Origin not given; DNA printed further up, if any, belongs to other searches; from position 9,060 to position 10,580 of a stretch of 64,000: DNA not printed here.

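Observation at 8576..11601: SerB-like phosphatase + MpgS-like (GT55) + GpgS-like (GT81) gene triplet: candidate glycosyl-glycerate compatible-solute pathway, possibly two-step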

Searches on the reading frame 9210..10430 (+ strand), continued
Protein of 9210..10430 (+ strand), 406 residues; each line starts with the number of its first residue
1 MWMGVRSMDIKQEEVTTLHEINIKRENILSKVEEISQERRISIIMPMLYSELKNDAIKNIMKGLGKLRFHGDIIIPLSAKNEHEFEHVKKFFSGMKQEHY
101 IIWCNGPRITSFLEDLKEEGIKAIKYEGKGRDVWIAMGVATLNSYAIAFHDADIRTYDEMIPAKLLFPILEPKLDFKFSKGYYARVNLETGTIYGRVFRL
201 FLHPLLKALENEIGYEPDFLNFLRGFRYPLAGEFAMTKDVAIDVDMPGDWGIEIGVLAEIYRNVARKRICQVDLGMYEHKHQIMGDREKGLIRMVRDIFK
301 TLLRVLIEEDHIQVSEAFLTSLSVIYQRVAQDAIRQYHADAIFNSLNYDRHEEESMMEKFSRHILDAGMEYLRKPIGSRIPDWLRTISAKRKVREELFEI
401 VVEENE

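Call 58: search_protein_families(library=ncbifam, proteins=[L031:8226-8828:+, L054:12558-13172:+, L017:2380-3567:-], max_evalue=0.0001)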
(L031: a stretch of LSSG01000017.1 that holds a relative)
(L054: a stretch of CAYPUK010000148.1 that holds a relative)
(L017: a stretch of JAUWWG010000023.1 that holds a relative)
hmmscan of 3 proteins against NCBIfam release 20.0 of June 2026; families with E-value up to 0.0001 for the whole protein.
L031:8226-8828:+ (200 aa): 2 families
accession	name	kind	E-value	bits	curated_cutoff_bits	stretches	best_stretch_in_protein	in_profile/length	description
TIGR00040.1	yfcE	subfamily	5.8e-11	42.7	56.25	1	1-176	1-130/158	YfcE family phosphodiesterase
NF006988.0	PRK09453.1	equivalog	1.1e-05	25.4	117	0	1-42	1-42/183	phosphodiesterase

L054:12558-13172:+ (204 aa): 3 families
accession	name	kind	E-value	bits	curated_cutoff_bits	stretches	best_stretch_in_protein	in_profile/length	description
TIGR00040.1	yfcE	subfamily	4.3e-08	33.4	56.25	1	1-90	1-78/158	YfcE family phosphodiesterase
TIGR03729.1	acc_ester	subfamily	8.6e-07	28.6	148.25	0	142-184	196-238/239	putative phosphoesterase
NF006988.0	PRK09453.1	equivalog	1.2e-06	28.5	117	1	1-66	1-75/183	phosphodiesterase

L017:2380-3567:- (395 aa): 14 families
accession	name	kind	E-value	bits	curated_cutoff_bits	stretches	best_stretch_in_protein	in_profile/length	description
TIGR04063.1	stp3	hypoth_equivalog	1.2e-14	54.1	442.05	1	141-391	150-395/397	TIGR04063 family PEP-CTERM/XrtA system glycosyltransferase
NF038295.1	EPS_HpsP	equivalog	1.2e-12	47.5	550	1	197-391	195-387/388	hormogonium polysaccharide biosynthesis glycosyltransferase HpsP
TIGR04047.1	MSMEG_0565_glyc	hypoth_equivalog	2.3e-12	46.7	259.85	1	145-389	135-372/373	MSMEG_0565 family glycosyltransferase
TIGR03449.1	mycothiol_MshA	equivalog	2.9e-11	42.9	462.5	1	194-391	207-403/406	D-inositol-3-phosphate glycosyltransferase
NF047684.1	TeichurnBiosyTuaC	equivalog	3.1e-10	39.6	550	1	114-391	127-389/391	teichuronic acid biosynthesis protein TuaC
TIGR03999.1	thiol_BshA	equivalog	5.5e-09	35.4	273.7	1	186-391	174-373/375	N-acetyl-alpha-D-glucosaminyl L-malate synthase BshA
TIGR04157.1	glyco_rSAM_CFB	subfamily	3.1e-08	33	400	1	147-387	168-405/406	TIGR04157 family glycosyltransferase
TIGR02149.1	glgA_Coryne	subfamily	3.7e-08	32.9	302.4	1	144-391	140-390/391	glycogen synthase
NF038298.1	EPS_HpsO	equivalog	6.7e-08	31.7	575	1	146-391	144-387/388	hormogonium polysaccharide biosynthesis glycosyltransferase HpsO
NF012028.0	PRK15484.1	subfamily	9.5e-08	31.5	618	1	191-385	177-372/380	lipopolysaccharide N-acetylglucosaminyltransferase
NF041876.1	EPS_EpsE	equivalog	5.4e-06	25.9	400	1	217-381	222-386/389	exopolysaccharide biosynthesis GT4 family glycosyltransferase EpsE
NF046085.1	XrtY_assoc_Gly1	equivalog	5.8e-06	25.4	400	1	202-393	204-386/387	XrtY-associated glycosyltransferase XYAG1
TIGR02095.1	glgA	subfamily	1.1e-05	24.3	328.45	0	179-390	266-476/477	glycogen/starch synthase, ADP-glucose type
TIGR03088.1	stp2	hypoth_equivalog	1.7e-05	24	409.05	1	206-390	191-372/374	TIGR03088 family PEP-CTERM/XrtA system glycosyltransferase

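Call 67: search_protein_families(library=pfam, proteins=[L065:12521-13306:+, L081:12530-13315:+, L065:9044-9703:+, L082:5061-5558:+, L058:153-1340:+, L077:4729-5913:-, L045:2011-2643:+, L072:9221-9850:+, L082:1438-2397:-, L020:7184-8461:+], max_evalue=0.001)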
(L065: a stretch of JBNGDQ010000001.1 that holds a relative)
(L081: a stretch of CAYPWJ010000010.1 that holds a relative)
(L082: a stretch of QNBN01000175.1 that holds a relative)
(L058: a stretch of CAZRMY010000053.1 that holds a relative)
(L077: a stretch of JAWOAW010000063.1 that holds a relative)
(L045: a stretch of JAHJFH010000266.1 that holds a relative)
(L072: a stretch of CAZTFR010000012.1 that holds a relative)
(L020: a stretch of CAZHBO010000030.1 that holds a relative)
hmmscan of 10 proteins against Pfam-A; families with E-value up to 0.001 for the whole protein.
L065:12521-13306:+ (261 aa): 5 families
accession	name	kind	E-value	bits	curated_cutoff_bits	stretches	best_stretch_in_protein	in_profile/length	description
PF08282.18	Hydrolase_3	-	1.8e-14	54.5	20.9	1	4-69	1-66/255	haloacid dehalogenase-like hydrolase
PF13344.12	Hydrolase_6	-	5.8e-05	23.5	27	1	4-47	1-43/101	Haloacid dehalogenase-like hydrolase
PF05116.19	S6PP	-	6.3e-05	23.1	20.3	0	2-50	3-51/247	Sucrose-6F-phosphate phosphohydrolase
PF12710.13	HAD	-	0.00039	21.3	27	0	173-218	141-188/189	haloacid dehalogenase-like hydrolase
PF00702.32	Hydrolase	-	0.00095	20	26.4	0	1-58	1-71/191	haloacid dehalogenase-like hydrolase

L081:12530-13315:+ (261 aa): 2 families
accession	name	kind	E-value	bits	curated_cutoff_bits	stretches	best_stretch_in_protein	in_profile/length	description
PF08282.18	Hydrolase_3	-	1.6e-13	51.4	20.9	1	4-73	1-67/255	haloacid dehalogenase-like hydrolase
PF05116.19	S6PP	-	4.4e-05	23.6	20.3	0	3-52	4-53/247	Sucrose-6F-phosphate phosphohydrolase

L065:9044-9703:+ (219 aa): 2 families
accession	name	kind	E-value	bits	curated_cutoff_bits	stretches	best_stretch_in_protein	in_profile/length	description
PF04493.20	Endonuclease_5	-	7.2e-47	160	23.4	1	28-203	2-197/198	Endonuclease V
PF01949.23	Endo_dU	-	0.00086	19.2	32.7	0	158-208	130-180/182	Endonuclease dU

L082:5061-5558:+ (165 aa): 2 families
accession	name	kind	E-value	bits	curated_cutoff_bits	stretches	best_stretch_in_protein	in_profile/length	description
PF00694.25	Aconitase_C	-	4.4e-19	69.5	22.8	1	50-104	70-125/131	Aconitase C-terminal domain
PF06434.19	Aconitase_2_N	-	3.7e-07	30.5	27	1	77-162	89-173/204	Aconitate hydratase 2 N-terminus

L058:153-1340:+ (395 aa): 2 families
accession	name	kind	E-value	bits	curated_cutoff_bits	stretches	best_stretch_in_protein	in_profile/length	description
PF18998.6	Flg_new_2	-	1.1e-12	48.2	23.6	1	188-258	1-72/73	Divergent InlB B-repeat domain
PF00963.24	Cohesin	-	5e-05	24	24.1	1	44-147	5-112/139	Cohesin domain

L077:4729-5913:- (394 aa): 0 families

L045:2011-2643:+ (210 aa): 2 families
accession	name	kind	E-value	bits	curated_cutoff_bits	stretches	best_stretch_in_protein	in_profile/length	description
PF02223.23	Thymidylate_kin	-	4.4e-45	154.1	27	1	18-198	1-183/185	Thymidylate kinase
PF13521.12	AAA_28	-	0.00023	21.8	27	1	16-176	2-147/164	AAA domain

L072:9221-9850:+ (209 aa): 1 family
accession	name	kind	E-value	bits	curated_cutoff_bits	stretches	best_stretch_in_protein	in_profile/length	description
PF02223.23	Thymidylate_kin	-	3e-40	138.3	27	1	15-195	1-183/185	Thymidylate kinase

L082:1438-2397:- (319 aa): 2 families
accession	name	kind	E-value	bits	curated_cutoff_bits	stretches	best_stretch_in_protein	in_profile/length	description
PF08267.18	Meth_synt_1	-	6.8e-27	95.3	27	1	80-280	106-312/313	Cobalamin-independent synthase, N-terminal domain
PF01717.24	Meth_synt_2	-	7.8e-20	71.8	21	1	8-305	7-315/324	Cobalamin-independent synthase, Catalytic domain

L020:7184-8461:+ (425 aa): 5 families
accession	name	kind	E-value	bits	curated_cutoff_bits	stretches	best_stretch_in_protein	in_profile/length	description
PF08442.15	ATP-grasp_2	-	7.6e-43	146.9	29.5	1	10-198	1-201/202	ATP-grasp domain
PF24948.1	Citrate_synth_N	-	4.3e-15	56.1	83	1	49-222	54-229/232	ATP-citrate synthase ATP-grasp domain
PF13549.11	ATP-grasp_5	-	1.3e-11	44.7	27.6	1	10-213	9-221/221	ATP-grasp domain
PF00549.24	Ligase_CoA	-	3e-08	34.3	24.5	1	301-381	21-100/128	CoA-ligase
PF01071.24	GARS_A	-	0.00065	20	27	0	16-105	6-93/194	Phosphoribosylglycinamide synthetase, ATP-grasp (A) domain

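Call 68: search_protein_families(library=ncbifam, proteins=[L065:12521-13306:+, L081:12530-13315:+], max_evalue=0.001)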
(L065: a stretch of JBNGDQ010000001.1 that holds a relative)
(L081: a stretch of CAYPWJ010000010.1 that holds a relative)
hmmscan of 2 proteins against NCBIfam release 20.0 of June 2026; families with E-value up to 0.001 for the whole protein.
L065:12521-13306:+ (261 aa): 17 families
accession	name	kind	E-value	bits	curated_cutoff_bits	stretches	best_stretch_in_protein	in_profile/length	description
TIGR02461.1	osmo_MPG_phos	equivalog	5e-66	223.1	244.35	1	3-227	1-226/227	mannosyl-3-phosphoglycerate phosphatase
TIGR01486.1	HAD-SF-IIB-MPGP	subfamily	1.8e-64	217.5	164.75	1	4-256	2-255/257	mannosyl-3-phosphoglycerate phosphatase family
NF011072.0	PRK14502.1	equivalog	5.6e-57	193.5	762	1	2-255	417-687/694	bifunctional mannosyl-3-phosphoglycerate synthase/mannosyl-3 phosphoglycerate phosphatase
NF001218.0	PRK00192.1-5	equivalog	1.4e-55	188.9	362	1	3-258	6-269/275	mannosyl-3-phosphoglycerate phosphatase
NF001216.0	PRK00192.1-2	equivalog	5.1e-47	160.5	353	1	3-254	8-257/275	mannosyl-3-phosphoglycerate phosphatase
TIGR02463.1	MPGP_rel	hypoth_equivalog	3.1e-44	151.4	282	1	4-223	2-211/216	mannosyl-3-phosphoglycerate phosphatase-related protein YedP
NF002976.0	PRK03669.1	equivalog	2e-38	132.3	315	1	4-227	10-231/271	mannosyl-3-phosphoglycerate phosphatase-related protein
NF001217.0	PRK00192.1-4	equivalog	3.8e-36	125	373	1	5-233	12-229/265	mannosyl-3-phosphoglycerate phosphatase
NF009342.0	PRK12702.1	equivalog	9.8e-31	107.1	596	1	1-165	1-167/302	mannosyl-3-phosphoglycerate phosphatase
NF001215.0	PRK00192.1-1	equivalog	2.2e-18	66.4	488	1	6-232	11-226/265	mannosyl-3-phosphoglycerate phosphatase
TIGR01484.1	HAD-SF-IIB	subfamily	1.2e-16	61.4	41.8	1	4-225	2-219/221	HAD-IIB family hydrolase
TIGR00099.1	Cof-subfamily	subfamily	5.7e-15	55.6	137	1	3-222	1-224/256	Cof-type HAD-IIB family hydrolase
NF002245.0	PRK01158.1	equivalog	7.6e-08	31.9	198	1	2-72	4-74/233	phosphoglycolate phosphatase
TIGR01487.1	Pglycolate_arch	equivalog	3.3e-07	30.4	122.75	0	3-70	3-70/215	phosphoglycolate phosphatase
TIGR01482.1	SPP-subfamily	subfamily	9.4e-07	28.6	107.15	0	6-76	3-73/225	sucrose-phosphate phosphatase subfamily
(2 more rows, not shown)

L081:12530-13315:+ (261 aa): 17 families
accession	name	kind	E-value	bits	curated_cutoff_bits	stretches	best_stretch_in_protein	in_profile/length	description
TIGR02461.1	osmo_MPG_phos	equivalog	6.1e-63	212.9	244.35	1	3-227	1-226/227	mannosyl-3-phosphoglycerate phosphatase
TIGR01486.1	HAD-SF-IIB-MPGP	subfamily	1.8e-62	211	164.75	1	3-256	1-255/257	mannosyl-3-phosphoglycerate phosphatase family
NF011072.0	PRK14502.1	equivalog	1.2e-54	185.9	762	1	2-255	417-687/694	bifunctional mannosyl-3-phosphoglycerate synthase/mannosyl-3 phosphoglycerate phosphatase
NF001218.0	PRK00192.1-5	equivalog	1.6e-54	185.4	362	1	3-256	6-267/275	mannosyl-3-phosphoglycerate phosphatase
NF001216.0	PRK00192.1-2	equivalog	7.3e-50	169.9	353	1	3-254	8-257/275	mannosyl-3-phosphoglycerate phosphatase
TIGR02463.1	MPGP_rel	hypoth_equivalog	8.4e-44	149.9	282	1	3-223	1-211/216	mannosyl-3-phosphoglycerate phosphatase-related protein YedP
NF002976.0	PRK03669.1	equivalog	1e-41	143.1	315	1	3-226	9-230/271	mannosyl-3-phosphoglycerate phosphatase-related protein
NF001217.0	PRK00192.1-4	equivalog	1.5e-34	119.7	373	1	4-256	11-259/265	mannosyl-3-phosphoglycerate phosphatase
NF009342.0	PRK12702.1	equivalog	3.1e-28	98.9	596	1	1-162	1-164/302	mannosyl-3-phosphoglycerate phosphatase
NF001215.0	PRK00192.1-1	equivalog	6.8e-21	74.6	488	1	4-232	9-226/265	mannosyl-3-phosphoglycerate phosphatase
TIGR01484.1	HAD-SF-IIB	subfamily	2.6e-18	66.9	41.8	1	4-225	2-219/221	HAD-IIB family hydrolase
TIGR00099.1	Cof-subfamily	subfamily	2e-12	47.2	137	1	3-70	1-67/256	Cof-type HAD-IIB family hydrolase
TIGR01487.1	Pglycolate_arch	equivalog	1.2e-08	35.1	122.75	0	3-71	3-71/215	phosphoglycolate phosphatase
NF002245.0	PRK01158.1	equivalog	1.9e-08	33.9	198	0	2-74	4-76/233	phosphoglycolate phosphatase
TIGR01482.1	SPP-subfamily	subfamily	1.2e-07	31.6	107.15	0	4-75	1-72/225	sucrose-phosphate phosphatase subfamily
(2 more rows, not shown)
